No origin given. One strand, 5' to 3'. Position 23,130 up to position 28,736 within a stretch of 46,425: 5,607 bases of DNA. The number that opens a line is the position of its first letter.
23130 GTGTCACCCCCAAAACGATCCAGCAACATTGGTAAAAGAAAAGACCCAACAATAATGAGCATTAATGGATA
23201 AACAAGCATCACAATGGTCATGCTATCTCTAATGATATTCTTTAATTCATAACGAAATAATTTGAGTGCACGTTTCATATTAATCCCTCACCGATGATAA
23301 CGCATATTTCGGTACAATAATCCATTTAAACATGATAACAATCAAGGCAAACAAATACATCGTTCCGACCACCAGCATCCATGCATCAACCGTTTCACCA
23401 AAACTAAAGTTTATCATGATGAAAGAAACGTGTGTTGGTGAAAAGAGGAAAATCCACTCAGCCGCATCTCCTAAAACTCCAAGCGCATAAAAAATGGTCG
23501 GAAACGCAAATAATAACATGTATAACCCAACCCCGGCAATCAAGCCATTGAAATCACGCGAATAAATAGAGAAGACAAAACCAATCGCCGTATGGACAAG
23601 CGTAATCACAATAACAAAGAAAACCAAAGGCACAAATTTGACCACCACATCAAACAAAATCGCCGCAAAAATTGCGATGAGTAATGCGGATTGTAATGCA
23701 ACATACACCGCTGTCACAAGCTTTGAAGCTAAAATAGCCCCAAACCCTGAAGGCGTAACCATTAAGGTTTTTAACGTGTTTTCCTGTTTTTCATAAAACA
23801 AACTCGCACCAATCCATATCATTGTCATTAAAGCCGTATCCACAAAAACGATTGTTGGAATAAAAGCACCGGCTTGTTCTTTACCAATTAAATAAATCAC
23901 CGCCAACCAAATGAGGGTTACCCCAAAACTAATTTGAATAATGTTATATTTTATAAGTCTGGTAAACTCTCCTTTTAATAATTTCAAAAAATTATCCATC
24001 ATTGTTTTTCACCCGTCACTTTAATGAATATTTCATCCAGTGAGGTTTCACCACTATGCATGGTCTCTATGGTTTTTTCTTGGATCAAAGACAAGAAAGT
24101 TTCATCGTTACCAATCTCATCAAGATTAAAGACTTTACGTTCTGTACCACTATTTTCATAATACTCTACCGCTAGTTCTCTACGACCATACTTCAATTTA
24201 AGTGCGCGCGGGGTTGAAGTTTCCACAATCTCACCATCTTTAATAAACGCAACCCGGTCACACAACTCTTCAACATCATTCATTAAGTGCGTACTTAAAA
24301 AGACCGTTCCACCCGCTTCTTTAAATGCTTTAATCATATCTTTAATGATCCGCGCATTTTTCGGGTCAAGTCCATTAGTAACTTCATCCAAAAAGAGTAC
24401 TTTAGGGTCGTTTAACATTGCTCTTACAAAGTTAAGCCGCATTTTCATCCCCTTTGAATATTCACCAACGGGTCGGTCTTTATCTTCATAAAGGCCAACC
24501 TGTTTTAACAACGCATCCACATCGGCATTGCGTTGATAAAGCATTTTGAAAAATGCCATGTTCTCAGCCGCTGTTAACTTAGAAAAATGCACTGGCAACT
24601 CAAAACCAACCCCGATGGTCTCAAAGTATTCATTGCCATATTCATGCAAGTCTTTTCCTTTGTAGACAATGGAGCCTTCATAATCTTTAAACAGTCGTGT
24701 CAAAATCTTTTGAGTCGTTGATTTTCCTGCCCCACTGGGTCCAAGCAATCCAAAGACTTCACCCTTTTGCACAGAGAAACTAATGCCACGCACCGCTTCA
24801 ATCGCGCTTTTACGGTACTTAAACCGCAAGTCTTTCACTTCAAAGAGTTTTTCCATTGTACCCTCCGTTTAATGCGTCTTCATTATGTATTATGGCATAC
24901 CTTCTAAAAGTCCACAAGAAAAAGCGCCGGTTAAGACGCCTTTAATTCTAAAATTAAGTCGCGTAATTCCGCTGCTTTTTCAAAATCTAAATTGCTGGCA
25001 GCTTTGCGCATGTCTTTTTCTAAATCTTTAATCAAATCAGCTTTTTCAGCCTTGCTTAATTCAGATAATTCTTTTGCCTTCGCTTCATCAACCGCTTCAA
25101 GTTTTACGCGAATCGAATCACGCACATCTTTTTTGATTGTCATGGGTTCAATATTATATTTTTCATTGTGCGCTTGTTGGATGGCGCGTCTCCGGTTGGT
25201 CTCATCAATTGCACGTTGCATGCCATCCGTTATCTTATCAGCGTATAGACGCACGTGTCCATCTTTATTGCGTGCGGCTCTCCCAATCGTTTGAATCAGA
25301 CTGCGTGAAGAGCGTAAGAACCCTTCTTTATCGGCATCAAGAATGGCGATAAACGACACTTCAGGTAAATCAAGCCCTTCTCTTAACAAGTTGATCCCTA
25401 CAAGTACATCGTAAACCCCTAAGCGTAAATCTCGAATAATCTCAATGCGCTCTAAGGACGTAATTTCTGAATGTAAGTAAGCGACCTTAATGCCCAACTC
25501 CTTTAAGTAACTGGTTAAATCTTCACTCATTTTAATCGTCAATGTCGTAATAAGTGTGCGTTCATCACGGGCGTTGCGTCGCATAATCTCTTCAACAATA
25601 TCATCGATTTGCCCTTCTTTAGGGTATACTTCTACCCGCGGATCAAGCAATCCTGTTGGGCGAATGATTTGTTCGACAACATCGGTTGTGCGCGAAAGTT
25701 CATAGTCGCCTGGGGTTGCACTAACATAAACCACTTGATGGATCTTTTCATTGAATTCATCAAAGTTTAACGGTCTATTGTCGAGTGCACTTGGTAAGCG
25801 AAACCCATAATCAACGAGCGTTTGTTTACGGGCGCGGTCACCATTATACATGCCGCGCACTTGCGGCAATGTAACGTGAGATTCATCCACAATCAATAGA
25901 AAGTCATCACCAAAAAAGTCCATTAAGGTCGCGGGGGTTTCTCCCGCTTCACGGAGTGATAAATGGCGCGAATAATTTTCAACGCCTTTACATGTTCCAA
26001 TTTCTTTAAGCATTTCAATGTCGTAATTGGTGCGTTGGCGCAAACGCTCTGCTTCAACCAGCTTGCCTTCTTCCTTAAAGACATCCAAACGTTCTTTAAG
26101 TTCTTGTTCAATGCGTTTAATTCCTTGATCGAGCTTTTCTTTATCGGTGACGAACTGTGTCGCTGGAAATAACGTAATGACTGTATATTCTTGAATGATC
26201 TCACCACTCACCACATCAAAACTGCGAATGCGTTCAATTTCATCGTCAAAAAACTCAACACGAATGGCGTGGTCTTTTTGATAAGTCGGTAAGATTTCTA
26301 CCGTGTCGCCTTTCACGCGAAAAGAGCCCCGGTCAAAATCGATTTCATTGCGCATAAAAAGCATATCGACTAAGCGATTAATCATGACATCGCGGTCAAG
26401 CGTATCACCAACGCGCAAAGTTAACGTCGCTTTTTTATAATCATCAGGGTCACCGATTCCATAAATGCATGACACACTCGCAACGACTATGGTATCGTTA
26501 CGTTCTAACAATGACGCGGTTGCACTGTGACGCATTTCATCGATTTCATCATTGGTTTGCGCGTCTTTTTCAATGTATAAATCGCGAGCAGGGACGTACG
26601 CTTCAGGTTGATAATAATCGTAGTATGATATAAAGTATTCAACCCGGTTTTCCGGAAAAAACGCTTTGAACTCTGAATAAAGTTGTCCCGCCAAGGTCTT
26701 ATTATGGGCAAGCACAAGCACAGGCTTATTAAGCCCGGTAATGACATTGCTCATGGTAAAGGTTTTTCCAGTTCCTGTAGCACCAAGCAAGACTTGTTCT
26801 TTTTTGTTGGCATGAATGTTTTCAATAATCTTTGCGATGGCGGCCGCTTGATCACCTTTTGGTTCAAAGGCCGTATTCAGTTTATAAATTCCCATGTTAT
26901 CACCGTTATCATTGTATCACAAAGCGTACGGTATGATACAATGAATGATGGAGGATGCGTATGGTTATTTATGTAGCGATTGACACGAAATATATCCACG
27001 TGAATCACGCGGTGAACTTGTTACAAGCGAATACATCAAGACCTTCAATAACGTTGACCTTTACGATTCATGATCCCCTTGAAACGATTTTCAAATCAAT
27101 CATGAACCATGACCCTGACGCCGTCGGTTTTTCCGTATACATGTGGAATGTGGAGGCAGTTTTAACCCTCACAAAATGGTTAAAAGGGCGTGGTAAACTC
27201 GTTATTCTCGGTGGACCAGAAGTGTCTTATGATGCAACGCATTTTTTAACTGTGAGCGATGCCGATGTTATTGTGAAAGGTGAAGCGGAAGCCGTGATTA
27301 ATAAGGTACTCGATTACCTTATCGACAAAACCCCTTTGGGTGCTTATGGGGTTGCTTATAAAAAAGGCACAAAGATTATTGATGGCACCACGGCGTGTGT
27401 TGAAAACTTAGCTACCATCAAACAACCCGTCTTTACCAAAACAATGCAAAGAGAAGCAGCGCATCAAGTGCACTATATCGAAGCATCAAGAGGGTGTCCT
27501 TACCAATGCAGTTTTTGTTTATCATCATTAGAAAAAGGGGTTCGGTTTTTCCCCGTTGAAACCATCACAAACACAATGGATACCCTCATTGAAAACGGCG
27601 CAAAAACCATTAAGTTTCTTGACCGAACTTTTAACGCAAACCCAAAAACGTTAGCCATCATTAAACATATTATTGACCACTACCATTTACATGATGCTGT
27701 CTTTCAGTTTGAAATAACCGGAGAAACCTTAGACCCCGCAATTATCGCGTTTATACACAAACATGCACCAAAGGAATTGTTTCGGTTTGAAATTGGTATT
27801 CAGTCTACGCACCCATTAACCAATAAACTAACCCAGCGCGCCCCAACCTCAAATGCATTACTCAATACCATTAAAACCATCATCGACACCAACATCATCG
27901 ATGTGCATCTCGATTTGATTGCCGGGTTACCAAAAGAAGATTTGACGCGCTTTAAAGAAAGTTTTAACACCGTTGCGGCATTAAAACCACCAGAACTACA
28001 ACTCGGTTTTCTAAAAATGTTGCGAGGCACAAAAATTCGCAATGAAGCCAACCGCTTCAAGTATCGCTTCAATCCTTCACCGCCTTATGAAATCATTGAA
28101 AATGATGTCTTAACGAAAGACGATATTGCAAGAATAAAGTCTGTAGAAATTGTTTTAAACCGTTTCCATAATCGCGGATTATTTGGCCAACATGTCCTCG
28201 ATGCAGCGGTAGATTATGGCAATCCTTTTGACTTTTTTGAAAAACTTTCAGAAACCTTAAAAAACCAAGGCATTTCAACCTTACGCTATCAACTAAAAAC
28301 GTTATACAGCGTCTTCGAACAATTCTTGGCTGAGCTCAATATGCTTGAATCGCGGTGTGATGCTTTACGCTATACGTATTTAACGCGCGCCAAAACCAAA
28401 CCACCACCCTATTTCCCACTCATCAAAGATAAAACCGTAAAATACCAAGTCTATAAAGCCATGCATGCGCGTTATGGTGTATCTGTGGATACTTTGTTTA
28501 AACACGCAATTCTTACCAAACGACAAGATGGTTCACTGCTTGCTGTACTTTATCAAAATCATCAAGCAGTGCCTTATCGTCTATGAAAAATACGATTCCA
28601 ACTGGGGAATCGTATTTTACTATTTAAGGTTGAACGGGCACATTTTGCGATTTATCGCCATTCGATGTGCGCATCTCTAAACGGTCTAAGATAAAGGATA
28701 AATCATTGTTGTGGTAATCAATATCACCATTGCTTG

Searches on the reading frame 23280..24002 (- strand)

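Call 7: search_protein_families(library=pfam, proteins=[window:23280-24002:-], max_evalue=0.01)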
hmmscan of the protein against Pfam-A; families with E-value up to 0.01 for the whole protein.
window:23280-24002:- (240 aa): 2 families
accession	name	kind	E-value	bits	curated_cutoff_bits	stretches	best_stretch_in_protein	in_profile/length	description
PF24686.1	FLQE3_permease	-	6.1e-16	59.2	60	1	8-225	6-217/232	Fluoroquinolones export permease protein family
PF12730.13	ABC2_membrane_4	-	0.0034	17.8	27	1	8-143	1-150/179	ABC-2 family transporter protein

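Call 80: search_protein_families(library=ncbifam, proteins=[window:23280-24002:-], max_evalue=0.001)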
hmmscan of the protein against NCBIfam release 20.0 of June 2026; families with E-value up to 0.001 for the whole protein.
window:23280-24002:- (240 aa): 0 families

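Call 89: search_protein_families(library=padloc, proteins=[window:23280-24002:-], max_evalue=0.01)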
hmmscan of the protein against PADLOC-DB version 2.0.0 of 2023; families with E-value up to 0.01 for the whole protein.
window:23280-24002:- (240 aa): 0 families

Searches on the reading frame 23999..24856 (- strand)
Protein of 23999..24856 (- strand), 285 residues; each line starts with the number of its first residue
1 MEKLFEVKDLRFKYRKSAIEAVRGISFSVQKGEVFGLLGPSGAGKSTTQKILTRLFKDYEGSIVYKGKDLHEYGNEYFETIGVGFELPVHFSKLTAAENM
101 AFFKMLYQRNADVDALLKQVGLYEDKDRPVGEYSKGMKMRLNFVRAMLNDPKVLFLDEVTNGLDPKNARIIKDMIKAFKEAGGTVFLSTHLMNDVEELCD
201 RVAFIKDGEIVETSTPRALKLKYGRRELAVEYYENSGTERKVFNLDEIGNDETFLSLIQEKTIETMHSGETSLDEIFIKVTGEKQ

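Call 7: search_protein_families(library=pfam, proteins=[window:23999-24856:-], max_evalue=0.01)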
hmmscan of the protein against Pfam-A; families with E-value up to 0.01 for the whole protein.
window:23999-24856:- (285 aa): 2 families
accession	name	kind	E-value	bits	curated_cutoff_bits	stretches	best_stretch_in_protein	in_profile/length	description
PF00005.33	ABC_tran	-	7.2e-31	108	25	1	23-161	2-137/137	ABC transporter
PF13304.12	AAA_21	-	4.7e-12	47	27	1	124-190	229-298/304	AAA domain, putative AbiEii toxin, Type IV TA system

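Call 80: search_protein_families(library=ncbifam, proteins=[window:23999-24856:-], max_evalue=0.001)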
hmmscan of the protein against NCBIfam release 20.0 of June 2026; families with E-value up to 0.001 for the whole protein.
window:23999-24856:- (285 aa): 183 families (the best 25 are shown)
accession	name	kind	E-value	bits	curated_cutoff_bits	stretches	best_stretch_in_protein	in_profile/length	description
TIGR01188.1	drrA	subfamily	3.7e-62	210.3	312.45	1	18-252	5-245/302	daunorubicin resistance ABC transporter, ATP-binding protein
TIGR03740.1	galliderm_ABC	subfamily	8.4e-47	159.7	309.75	1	6-211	2-203/223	lantibiotic protection ABC transporter ATP-binding subunit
TIGR03522.1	GldA_ABC_ATP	equivalog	4e-44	151.3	402.6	1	6-236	4-236/301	gliding motility-associated ABC transporter ATP-binding subunit GldA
TIGR03864.1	PQQ_ABC_ATP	hypoth_equivalog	7.3e-39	133.6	302.25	1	6-232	3-232/236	ABC transporter, ATP-binding subunit, PQQ-dependent alcohol dehydrogenase system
NF010060.0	PRK13537.1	equivalog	1.7e-38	132.3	521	1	5-219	16-233/314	nodulation factor ABC transporter ATP-binding protein NodI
NF033858.1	ABC2_perm_RbbA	equivalog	1.4e-37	129.1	1050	1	16-229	276-494/909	ribosome-associated ATPase/putative transporter RbbA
NF010059.0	PRK13536.1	equivalog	1.7e-36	125.7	549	1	9-219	48-261/342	nodulation factor ABC transporter ATP-binding protein NodI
TIGR01288.1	nodI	equivalog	2e-34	119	424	1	22-219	20-222/303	nodulation factor ABC transporter ATP-binding protein NodI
TIGR04406.1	LPS_export_lptB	equivalog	8.7e-32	110.3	240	1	6-218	3-221/239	LPS export ABC transporter ATP-binding protein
TIGR02314.1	ABC_MetN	equivalog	4.4e-30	104.8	499.7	1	12-216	11-225/343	methionine ABC transporter ATP-binding protein MetN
TIGR04521.1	ECF_ATPase_2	equivalog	6.4e-30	104.2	330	1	6-219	2-232/279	energy-coupling factor transporter ATPase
TIGR01186.1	proV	subfamily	3.3e-29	102.1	326.6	1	20-219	7-217/363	betaine/proline/choline family ABC transporter ATP-binding protein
TIGR02315.1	ABC_phnC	equivalog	7.2e-29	100.9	266.1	2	104-220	115-234/243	phosphonate ABC transporter ATP-binding protein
TIGR00972.1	3a0107s01c2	equivalog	7.5e-29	100.8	343.2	1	5-219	2-230/248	phosphate ABC transporter ATP-binding protein PstB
TIGR04520.1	ECF_ATPase_1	equivalog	2.6e-28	99.2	315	1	6-219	2-223/269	energy-coupling factor transporter ATPase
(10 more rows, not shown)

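Call 89: search_protein_families(library=padloc, proteins=[window:23999-24856:-], max_evalue=0.01)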
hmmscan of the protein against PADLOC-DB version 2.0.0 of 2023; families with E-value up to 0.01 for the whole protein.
window:23999-24856:- (285 aa): 10 families
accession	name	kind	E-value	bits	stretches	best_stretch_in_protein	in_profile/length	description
PDLC04135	mad3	-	2.6e-28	97.6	2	65-219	199-356/374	mads_3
PDLC02980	AriA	-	2.1e-12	45.6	1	125-190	230-298/304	-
PDLC04140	mad8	-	1.7e-08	32.4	1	19-190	14-232/314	mads_8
PDLC00281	PtuA1|PtuA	-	0.00011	19.5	0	145-190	284-328/448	AAA ATPase domain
PDLC04214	HEC-02A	-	0.00012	19.5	1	147-190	234-277/338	-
PDLC04541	PDC-M25A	-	0.0013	15.9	0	140-190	258-305/380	-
PDLC04168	GajA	-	0.0013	15.5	1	145-198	271-325/570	-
PDLC02335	AbiLi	-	0.0016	15.6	0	93-192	143-238/326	AbiLi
PDLC02336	AbiLi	-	0.0018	15.9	1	134-234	230-325/340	AbiLi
PDLC04213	HEC-02A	-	0.0023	15.5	1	147-190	228-271/337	-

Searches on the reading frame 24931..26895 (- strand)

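Call 7: search_protein_families(library=pfam, proteins=[window:24931-26895:-], max_evalue=0.01)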
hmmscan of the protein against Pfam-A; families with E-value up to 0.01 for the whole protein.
window:24931-26895:- (654 aa): 9 families
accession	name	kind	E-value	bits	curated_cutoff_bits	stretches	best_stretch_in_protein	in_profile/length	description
PF17757.6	UvrB_inter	-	3.5e-32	110.8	22.9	1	158-248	1-91/91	UvrB interaction domain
PF00271.37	Helicase_C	-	9.1e-21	74.6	23.5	1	432-543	5-109/110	Helicase conserved C-terminal domain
PF12344.14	UvrB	-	1.3e-20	73.4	27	1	550-592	1-43/43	Ultra-violet resistance protein B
PF04851.21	ResIII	-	2.7e-15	57.1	22.5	1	11-86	3-83/164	Type III restriction enzyme, res subunit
PF02151.25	UVR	-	3e-11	43.1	21.5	1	621-653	3-35/36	UvrB/uvrC motif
PF00270.35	DEAD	-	1.9e-06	28.1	26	1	16-85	4-76/167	DEAD/DEAH box helicase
PF21090.3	P-loop_SecA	-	0.0001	22.4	27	1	426-482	15-71/205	SecA P-loop domain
PF13604.12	AAA_30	-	0.00041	20.6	27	1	15-76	5-66/191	AAA domain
PF12775.13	AAA_7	-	0.0032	17.5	25.8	1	20-57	22-59/181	P-loop containing dynein motor region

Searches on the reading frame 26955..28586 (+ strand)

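Call 87: search_protein_families(library=pfam, proteins=[window:26955-28586:+], max_evalue=0.00001)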
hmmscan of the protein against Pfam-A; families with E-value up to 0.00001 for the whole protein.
window:26955-28586:+ (543 aa): 3 families
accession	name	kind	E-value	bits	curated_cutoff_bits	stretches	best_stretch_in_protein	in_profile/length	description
PF13311.11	DUF4080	-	1.6e-22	81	22.9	1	367-503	2-140/188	Protein of unknown function (DUF4080)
PF04055.27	Radical_SAM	-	2.2e-17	64.2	29.5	1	176-338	2-164/166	Radical SAM superfamily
PF02310.24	B12-binding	-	1.3e-11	44.8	32.1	1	37-115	37-117/121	B12 binding domain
